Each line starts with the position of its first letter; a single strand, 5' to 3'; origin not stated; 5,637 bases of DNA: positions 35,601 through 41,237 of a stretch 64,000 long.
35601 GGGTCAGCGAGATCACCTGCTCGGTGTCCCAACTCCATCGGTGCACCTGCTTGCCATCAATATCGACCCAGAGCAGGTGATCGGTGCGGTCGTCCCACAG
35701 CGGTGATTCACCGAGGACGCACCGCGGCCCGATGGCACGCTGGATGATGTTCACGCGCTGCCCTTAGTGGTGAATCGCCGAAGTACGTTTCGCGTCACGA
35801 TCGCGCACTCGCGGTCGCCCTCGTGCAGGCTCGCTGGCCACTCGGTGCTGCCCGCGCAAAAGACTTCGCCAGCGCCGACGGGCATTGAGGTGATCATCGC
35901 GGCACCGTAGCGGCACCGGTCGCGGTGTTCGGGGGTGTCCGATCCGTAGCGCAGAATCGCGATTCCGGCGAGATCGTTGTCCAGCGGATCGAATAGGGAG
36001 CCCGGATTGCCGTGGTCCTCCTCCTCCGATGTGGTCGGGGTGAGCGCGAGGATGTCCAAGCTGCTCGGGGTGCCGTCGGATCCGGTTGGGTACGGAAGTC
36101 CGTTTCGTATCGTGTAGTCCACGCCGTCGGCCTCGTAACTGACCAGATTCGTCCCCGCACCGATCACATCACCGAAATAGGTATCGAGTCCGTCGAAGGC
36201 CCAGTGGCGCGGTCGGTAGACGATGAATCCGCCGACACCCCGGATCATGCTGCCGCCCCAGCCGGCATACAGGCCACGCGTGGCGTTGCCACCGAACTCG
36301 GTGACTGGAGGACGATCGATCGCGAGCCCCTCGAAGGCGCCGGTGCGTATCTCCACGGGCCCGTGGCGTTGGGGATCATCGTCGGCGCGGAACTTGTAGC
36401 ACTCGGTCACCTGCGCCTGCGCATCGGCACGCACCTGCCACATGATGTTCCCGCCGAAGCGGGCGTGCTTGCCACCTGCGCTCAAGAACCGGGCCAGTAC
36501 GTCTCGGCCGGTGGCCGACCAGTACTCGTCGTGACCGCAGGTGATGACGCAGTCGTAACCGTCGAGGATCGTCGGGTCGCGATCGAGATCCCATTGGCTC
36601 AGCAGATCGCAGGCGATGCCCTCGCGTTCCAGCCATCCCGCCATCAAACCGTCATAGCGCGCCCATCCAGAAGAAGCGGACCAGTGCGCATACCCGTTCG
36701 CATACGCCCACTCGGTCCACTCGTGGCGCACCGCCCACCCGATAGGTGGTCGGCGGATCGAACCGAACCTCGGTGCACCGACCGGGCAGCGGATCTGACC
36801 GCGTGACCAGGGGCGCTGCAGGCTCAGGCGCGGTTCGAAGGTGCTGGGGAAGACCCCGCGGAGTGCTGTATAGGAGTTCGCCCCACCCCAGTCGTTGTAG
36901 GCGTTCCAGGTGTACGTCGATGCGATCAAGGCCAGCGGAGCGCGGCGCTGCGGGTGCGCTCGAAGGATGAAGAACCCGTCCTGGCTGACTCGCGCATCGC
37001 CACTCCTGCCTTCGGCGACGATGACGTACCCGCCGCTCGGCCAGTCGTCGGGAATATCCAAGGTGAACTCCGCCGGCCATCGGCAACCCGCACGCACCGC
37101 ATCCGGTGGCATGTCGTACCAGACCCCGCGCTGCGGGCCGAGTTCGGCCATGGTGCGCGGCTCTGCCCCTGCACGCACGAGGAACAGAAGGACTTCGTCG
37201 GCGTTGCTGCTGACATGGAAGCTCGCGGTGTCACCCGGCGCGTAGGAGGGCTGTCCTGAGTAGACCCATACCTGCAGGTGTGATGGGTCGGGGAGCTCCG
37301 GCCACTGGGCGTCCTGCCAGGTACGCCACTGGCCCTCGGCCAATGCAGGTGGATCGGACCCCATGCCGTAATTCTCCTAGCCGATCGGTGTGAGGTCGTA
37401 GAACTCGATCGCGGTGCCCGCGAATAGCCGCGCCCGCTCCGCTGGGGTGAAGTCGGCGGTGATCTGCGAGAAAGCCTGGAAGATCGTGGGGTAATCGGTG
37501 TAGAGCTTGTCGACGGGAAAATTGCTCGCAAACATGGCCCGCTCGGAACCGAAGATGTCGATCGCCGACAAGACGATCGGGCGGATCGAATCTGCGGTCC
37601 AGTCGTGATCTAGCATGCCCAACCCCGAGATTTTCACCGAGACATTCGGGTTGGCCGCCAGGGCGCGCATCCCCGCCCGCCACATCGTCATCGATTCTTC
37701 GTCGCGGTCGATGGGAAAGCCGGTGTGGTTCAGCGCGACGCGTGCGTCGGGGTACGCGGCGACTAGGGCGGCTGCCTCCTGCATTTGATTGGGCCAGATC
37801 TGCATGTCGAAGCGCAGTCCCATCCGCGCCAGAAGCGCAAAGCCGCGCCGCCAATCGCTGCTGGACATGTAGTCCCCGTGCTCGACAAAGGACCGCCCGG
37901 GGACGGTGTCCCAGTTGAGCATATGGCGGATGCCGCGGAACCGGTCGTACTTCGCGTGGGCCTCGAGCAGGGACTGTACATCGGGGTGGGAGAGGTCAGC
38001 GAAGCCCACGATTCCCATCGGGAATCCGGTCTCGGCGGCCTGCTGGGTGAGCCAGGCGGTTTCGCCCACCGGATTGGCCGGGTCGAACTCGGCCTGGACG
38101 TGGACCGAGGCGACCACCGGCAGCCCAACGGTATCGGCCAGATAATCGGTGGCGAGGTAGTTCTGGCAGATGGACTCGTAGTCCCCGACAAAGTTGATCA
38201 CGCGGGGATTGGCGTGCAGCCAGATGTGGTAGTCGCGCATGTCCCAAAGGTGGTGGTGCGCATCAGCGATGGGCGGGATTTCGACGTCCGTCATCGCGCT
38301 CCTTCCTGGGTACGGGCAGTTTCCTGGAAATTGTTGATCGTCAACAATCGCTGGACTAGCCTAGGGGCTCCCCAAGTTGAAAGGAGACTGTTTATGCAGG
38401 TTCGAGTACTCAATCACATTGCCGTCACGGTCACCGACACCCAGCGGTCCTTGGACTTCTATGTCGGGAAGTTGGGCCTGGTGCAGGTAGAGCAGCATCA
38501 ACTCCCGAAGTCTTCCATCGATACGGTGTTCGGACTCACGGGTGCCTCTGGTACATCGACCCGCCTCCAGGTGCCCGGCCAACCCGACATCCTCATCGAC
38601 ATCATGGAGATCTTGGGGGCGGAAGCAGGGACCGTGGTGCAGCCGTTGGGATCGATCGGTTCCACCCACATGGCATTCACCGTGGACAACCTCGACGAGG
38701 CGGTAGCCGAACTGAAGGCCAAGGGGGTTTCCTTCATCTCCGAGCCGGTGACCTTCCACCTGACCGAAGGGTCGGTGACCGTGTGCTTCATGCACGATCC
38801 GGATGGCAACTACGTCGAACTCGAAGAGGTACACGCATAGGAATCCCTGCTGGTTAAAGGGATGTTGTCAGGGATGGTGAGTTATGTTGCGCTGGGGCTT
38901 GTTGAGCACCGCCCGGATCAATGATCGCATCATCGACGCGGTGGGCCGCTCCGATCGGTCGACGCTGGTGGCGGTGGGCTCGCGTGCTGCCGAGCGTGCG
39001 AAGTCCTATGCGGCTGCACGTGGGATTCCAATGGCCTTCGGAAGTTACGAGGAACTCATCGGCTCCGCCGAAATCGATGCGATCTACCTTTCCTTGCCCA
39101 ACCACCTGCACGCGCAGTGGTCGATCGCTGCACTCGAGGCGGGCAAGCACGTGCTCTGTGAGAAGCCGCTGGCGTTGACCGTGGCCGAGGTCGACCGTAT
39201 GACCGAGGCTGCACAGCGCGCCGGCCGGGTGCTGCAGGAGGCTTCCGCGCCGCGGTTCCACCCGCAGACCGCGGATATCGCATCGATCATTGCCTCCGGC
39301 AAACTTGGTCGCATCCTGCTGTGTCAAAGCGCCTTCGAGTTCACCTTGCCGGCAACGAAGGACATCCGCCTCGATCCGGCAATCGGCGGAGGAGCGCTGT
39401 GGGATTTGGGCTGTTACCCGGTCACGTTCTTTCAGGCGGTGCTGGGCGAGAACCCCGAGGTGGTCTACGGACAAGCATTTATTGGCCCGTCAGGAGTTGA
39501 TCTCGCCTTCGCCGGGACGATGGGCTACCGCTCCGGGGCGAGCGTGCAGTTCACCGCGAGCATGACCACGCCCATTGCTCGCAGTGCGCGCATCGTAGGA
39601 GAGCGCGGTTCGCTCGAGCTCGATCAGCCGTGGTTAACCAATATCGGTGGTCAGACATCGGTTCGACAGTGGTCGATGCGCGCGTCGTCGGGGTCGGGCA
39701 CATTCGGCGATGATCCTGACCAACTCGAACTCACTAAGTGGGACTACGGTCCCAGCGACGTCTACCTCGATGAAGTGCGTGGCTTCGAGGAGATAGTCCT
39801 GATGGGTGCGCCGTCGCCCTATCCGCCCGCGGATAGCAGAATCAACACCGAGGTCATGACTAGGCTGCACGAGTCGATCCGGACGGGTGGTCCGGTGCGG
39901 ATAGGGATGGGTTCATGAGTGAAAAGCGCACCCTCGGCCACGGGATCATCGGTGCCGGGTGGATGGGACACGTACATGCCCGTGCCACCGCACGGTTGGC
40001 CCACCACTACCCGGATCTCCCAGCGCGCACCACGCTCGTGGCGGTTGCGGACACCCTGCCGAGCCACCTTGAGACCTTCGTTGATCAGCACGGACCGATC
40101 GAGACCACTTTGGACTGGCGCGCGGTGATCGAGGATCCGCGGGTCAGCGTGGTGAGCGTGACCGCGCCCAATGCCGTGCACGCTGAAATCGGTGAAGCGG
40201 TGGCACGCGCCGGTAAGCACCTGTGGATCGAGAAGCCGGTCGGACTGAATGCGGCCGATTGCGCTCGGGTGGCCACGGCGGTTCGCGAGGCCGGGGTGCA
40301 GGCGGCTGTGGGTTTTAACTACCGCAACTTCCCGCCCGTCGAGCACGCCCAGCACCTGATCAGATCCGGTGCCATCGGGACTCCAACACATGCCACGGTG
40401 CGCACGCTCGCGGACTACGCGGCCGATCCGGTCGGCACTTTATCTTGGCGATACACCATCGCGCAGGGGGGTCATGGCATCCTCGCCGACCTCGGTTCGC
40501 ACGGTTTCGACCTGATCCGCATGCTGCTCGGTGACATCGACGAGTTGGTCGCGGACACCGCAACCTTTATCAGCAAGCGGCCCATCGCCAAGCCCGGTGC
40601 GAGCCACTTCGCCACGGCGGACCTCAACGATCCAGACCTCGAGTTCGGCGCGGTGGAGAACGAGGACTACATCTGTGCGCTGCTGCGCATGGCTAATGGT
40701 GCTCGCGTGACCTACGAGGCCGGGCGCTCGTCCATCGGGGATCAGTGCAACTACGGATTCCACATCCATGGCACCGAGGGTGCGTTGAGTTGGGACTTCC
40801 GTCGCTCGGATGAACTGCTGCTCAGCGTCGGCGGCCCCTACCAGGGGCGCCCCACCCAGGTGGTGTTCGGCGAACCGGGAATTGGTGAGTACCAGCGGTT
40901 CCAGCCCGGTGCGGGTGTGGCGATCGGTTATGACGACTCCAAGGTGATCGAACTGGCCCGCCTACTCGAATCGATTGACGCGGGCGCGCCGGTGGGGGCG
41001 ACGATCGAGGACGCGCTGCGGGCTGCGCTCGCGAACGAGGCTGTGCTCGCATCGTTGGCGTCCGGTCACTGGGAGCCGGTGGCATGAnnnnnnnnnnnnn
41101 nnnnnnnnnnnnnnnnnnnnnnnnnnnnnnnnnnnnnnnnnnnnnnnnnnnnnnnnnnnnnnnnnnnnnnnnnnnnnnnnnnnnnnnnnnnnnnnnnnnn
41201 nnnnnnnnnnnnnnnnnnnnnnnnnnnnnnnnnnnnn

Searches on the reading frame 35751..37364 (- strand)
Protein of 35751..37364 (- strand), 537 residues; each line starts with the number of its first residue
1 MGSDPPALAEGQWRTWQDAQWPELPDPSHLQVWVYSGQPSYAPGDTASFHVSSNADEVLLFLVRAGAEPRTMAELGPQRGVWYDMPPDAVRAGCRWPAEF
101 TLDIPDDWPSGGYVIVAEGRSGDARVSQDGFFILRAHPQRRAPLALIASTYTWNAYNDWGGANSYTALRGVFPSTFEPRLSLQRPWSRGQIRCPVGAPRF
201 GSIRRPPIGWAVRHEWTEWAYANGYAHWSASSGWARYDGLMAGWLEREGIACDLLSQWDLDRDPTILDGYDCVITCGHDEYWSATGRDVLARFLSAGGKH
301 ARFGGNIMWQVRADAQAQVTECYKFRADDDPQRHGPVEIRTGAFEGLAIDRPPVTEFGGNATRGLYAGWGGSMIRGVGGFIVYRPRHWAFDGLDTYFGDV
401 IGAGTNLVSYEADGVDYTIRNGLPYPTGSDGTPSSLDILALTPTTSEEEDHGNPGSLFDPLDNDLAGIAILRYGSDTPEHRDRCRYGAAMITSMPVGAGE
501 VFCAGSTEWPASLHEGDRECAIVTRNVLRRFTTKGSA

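Call 21: search_protein_families(library=pfam, proteins=[window:35751-37364:-], max_evalue=0.00001)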
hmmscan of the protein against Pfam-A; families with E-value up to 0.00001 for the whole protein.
window:35751-37364:- (537 aa): 1 family
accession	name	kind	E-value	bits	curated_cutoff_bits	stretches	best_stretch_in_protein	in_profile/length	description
PF20254.3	DMFA2_C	-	1.7e-60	205.9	27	1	70-514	16-369/374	N,N-dimethylformamidase beta subunit-like, C-terminal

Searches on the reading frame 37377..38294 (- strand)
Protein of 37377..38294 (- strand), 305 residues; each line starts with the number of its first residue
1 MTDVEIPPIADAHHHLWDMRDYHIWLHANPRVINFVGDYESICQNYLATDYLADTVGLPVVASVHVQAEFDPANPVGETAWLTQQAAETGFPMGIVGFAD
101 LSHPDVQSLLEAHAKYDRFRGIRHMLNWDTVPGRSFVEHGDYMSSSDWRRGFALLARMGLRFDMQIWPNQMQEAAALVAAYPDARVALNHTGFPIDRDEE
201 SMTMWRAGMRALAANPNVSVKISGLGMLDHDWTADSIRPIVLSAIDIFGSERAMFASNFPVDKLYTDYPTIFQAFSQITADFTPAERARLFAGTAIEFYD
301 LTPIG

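Call 50: search_protein_families(library=pfam, proteins=[window:37377-38294:-], max_evalue=0.00001)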
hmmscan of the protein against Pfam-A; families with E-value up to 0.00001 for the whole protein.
window:37377-38294:- (305 aa): 1 family
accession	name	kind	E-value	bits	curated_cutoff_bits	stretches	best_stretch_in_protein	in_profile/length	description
PF04909.20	Amidohydro_2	-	1.5e-39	136.9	26.4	1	11-301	2-289/289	Amidohydrolase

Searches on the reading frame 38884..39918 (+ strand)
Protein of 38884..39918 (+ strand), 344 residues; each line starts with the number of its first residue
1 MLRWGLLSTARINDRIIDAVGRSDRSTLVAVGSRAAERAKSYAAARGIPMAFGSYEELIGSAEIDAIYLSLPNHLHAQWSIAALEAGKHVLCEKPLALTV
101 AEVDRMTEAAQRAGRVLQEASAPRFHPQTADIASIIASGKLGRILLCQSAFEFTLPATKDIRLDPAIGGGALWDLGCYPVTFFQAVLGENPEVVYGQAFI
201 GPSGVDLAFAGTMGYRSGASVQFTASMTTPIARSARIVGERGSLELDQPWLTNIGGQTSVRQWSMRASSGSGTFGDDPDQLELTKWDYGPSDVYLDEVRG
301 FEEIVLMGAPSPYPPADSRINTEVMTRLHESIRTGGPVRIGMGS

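Call 50: search_protein_families(library=pfam, proteins=[window:38884-39918:+], max_evalue=0.00001)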
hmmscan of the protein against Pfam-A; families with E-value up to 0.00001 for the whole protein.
window:38884-39918:+ (344 aa): 3 families
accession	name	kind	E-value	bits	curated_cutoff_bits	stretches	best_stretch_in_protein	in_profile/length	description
PF01408.29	GFO_IDH_MocA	-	5.9e-24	85.5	24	1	9-119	8-118/120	Oxidoreductase family, NAD-binding Rossmann fold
PF22725.1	GFO_IDH_MocA_C3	-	2.9e-23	82.7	27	1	132-245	4-124/124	GFO/IDH/MocA C-terminal domain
PF02894.22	GFO_IDH_MocA_C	-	7.1e-14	52.6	22.9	1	135-339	3-217/218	Oxidoreductase family, C-terminal alpha/beta domain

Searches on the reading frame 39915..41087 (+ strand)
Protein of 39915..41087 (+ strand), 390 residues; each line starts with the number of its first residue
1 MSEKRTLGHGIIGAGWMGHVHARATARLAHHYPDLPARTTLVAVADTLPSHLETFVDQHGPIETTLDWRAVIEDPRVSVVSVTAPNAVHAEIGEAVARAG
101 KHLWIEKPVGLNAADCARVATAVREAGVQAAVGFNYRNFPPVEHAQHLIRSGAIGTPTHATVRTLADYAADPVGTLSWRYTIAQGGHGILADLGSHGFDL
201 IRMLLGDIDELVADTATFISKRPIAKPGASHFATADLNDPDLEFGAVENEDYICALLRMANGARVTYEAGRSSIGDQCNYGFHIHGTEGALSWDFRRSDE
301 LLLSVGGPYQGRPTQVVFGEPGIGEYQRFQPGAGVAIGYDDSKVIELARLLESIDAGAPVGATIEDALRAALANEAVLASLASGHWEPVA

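Call 50: search_protein_families(library=pfam, proteins=[window:39915-41087:+], max_evalue=0.00001)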
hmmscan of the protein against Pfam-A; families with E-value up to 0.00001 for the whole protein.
window:39915-41087:+ (390 aa): 3 families
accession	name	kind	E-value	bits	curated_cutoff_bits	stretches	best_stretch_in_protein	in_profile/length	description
PF22725.1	GFO_IDH_MocA_C3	-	5.7e-26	91.4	27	1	143-291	2-123/124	GFO/IDH/MocA C-terminal domain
PF01408.29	GFO_IDH_MocA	-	5e-20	72.8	24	1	9-134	3-120/120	Oxidoreductase family, NAD-binding Rossmann fold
PF02894.22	GFO_IDH_MocA_C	-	1.4e-19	71.2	22.9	1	148-386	3-215/218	Oxidoreductase family, C-terminal alpha/beta domain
